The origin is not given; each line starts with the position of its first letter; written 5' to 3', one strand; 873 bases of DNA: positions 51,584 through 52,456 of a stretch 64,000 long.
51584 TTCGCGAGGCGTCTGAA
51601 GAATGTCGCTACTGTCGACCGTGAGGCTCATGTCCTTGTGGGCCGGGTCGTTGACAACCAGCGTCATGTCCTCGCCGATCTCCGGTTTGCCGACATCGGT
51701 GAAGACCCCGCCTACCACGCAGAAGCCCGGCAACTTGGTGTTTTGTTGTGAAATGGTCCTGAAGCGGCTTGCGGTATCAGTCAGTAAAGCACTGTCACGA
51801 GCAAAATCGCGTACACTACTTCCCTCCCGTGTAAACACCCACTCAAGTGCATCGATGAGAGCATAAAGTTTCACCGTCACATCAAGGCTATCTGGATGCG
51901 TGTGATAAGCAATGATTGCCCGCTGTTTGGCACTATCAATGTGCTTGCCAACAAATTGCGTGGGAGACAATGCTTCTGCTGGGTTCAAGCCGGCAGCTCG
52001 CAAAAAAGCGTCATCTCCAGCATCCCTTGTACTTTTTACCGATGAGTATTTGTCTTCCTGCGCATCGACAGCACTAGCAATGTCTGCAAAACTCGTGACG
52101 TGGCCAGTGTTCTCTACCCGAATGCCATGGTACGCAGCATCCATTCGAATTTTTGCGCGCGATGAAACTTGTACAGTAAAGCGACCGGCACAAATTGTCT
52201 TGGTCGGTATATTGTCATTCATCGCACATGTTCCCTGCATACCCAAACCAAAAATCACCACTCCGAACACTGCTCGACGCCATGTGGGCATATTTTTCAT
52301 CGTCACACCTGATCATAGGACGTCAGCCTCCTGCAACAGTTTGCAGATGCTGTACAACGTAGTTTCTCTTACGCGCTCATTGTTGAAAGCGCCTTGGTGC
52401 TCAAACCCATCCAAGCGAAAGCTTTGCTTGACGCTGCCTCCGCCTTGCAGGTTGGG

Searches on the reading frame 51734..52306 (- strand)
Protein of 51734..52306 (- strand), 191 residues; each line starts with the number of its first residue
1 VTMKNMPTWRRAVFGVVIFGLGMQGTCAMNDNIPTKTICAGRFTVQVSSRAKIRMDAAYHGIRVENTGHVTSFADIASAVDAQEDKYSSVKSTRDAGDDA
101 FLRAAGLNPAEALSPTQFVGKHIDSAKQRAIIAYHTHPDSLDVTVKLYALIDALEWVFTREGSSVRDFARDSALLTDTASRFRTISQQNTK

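Call 30: search_protein_families(library=pfam, proteins=[window:51734-52306:-], max_evalue=10)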
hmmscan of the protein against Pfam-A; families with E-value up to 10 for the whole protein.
seq(191 aa): 0 families
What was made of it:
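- On Tle4 (type VI lipase effector family 4; TplE/PA1510 type): The Tli4_N domain was not detected (call 30).
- On VgrG with a C-terminal transthyretin-like (TTR) effector-docking domain (EAEC VgrG1 / PAO1 VgrG2a type): No Pfam domain was found (call 30).
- The Tli N-terminal half does not match Pfam Tli4_N (call 30). The N-terminal half of the window protein does not match Tli4_N (call 30).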
